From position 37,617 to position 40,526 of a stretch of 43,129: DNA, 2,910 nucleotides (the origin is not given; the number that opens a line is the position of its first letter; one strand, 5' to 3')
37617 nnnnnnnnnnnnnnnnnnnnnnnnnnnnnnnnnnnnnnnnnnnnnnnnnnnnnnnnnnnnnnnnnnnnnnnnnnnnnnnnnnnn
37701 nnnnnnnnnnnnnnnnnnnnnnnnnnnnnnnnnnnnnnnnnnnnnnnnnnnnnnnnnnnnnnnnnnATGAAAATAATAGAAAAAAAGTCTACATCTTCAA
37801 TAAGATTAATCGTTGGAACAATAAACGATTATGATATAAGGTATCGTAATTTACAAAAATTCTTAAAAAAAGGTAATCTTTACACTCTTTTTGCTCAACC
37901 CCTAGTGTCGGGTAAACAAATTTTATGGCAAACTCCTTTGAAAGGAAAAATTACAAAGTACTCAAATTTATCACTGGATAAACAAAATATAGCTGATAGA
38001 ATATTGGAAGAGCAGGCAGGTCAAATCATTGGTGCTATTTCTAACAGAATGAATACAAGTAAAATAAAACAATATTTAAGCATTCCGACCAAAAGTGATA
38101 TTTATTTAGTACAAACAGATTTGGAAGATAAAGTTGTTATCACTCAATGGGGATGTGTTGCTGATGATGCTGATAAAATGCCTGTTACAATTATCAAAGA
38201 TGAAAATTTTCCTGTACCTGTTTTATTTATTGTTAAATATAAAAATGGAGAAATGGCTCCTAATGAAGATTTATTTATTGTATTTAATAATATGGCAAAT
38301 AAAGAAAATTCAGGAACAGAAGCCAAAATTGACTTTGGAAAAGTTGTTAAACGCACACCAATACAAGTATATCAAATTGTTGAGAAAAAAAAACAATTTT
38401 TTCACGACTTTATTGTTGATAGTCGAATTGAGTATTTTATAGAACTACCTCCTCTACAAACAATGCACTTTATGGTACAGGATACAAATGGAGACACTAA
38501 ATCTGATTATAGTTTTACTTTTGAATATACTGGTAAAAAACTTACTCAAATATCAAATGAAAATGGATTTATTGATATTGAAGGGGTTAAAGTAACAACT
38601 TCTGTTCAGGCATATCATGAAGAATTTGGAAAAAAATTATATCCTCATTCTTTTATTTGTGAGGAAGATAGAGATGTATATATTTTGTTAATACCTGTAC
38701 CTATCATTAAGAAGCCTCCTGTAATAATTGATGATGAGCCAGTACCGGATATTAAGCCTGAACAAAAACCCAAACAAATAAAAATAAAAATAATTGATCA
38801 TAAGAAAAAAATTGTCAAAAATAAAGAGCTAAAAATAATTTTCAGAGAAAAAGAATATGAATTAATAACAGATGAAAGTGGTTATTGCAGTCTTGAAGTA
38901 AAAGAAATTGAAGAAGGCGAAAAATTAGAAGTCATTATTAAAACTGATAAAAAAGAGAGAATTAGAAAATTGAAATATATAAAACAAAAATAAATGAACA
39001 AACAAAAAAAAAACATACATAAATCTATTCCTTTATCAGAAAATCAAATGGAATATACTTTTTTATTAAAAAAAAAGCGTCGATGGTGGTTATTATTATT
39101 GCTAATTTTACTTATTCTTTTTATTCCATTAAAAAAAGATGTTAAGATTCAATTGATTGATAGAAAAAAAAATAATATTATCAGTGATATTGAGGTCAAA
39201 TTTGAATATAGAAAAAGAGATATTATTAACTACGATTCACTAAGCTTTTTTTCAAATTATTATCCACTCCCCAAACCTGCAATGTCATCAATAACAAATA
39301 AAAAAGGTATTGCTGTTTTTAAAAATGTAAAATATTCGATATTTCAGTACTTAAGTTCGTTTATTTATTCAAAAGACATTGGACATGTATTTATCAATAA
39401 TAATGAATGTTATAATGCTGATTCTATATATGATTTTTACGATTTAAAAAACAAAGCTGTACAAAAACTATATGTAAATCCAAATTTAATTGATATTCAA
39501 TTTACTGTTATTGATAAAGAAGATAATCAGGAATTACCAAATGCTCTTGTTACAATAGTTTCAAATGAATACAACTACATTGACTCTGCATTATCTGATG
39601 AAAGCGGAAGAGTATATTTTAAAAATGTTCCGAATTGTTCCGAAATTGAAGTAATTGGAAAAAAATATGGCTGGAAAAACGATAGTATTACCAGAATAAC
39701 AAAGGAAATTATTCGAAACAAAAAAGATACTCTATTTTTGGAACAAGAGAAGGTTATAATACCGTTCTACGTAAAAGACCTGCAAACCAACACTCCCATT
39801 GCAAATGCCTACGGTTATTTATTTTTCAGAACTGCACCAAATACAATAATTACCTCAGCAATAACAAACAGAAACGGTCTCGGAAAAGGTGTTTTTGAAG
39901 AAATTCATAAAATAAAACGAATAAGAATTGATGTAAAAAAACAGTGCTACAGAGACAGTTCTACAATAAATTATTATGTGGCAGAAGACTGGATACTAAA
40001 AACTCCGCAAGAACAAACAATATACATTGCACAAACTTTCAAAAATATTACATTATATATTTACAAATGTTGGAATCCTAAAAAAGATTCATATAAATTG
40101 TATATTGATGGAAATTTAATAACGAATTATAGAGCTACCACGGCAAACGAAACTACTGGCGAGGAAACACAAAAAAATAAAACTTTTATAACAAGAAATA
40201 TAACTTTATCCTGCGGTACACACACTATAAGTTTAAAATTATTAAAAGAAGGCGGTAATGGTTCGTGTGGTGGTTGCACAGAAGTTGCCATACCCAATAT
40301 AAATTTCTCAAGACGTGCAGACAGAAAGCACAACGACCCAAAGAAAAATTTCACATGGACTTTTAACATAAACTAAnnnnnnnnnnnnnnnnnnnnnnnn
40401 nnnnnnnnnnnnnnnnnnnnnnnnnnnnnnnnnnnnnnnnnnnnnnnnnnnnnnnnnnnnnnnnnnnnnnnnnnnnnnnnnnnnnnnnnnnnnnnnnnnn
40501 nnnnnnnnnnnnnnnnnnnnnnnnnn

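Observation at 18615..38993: Seven paralogs share a novel ~150-aa cytoplasmic N-terminal module fused to different outputs (effector-adaptor-like architecture)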

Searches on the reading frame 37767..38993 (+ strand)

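Call 6: search_protein_families(library=pfam, proteins=[window:37767-38993:+], max_evalue=0.1)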
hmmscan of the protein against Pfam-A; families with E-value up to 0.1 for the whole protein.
window:37767-38993:+ (408 aa): 1 family
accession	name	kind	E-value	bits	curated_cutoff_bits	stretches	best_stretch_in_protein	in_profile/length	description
PF17789.7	MG4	-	0.00085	19.9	24.7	0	337-397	17-79/95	Macroglobulin domain MG4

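Call 7: search_protein_families(library=ncbifam, proteins=[window:37767-38993:+], max_evalue=0.1)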
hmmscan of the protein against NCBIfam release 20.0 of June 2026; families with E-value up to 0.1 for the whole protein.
window:37767-38993:+ (408 aa): 2 families
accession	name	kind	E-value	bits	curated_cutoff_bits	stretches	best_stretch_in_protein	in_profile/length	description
NF040486.1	SrfA_fam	subfamily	0.00096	18.7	150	1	48-138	53-148/438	SrfA family protein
TIGR02770.1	nickel_nikD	equivalog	0.097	12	318.7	0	308-404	135-227/230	nickel import ATP-binding protein NikD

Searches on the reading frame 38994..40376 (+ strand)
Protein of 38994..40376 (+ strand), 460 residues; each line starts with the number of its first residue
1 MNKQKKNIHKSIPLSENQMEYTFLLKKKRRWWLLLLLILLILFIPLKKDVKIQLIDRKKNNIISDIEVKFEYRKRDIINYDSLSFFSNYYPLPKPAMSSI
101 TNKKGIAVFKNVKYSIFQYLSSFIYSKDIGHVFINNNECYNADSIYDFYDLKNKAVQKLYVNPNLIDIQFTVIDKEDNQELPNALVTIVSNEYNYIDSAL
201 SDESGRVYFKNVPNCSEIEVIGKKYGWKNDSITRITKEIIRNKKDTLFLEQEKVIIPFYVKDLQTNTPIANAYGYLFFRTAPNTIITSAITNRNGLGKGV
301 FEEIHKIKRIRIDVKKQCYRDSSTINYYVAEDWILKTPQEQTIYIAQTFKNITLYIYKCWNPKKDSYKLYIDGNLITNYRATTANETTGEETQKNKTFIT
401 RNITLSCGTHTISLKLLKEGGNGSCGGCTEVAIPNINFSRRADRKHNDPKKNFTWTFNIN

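Call 9: search_protein_families(library=pfam, proteins=[window:38994-40376:+], max_evalue=0.01)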
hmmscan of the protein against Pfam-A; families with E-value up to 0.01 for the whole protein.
window:38994-40376:+ (460 aa): 1 family
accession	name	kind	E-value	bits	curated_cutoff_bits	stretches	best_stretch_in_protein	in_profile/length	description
PF13620.12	CarboxypepD_reg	-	6.4e-05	23.7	32.3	1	170-232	4-64/82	Carboxypeptidase regulatory-like domain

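Call 94: search_protein_families(library=ncbifam, proteins=[window:38994-40376:+], max_evalue=0.01)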
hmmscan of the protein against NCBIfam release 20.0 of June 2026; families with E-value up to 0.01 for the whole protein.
window:38994-40376:+ (460 aa): 1 family
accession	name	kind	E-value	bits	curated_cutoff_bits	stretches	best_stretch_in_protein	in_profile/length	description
NF053607.1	CHU_0125_OmpA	equivalog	6.4e-05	21.7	620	1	127-243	389-501/639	CHU_0125 family OmpA-like outer membrane integrity protein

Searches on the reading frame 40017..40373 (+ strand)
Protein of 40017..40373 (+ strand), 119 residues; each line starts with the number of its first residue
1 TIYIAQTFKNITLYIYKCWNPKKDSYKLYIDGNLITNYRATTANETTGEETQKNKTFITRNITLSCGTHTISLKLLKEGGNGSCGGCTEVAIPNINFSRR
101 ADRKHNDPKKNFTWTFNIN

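Call 106: search_protein_families(library=pfam, proteins=[window:40017-40373:+], max_evalue=5)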
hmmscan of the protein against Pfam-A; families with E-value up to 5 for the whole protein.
seq(119 aa): 2 families
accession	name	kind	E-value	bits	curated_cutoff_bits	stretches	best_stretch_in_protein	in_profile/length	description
PF18277.6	AbrB_C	-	0.09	12.9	22.8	1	47-65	5-23/37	AbrB C-terminal domain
PF04032.22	Rpr2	-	0.11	13.3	29.3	1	82-110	46-74/90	RNAse P Rpr2/Rpp21/SNM1 subunit domain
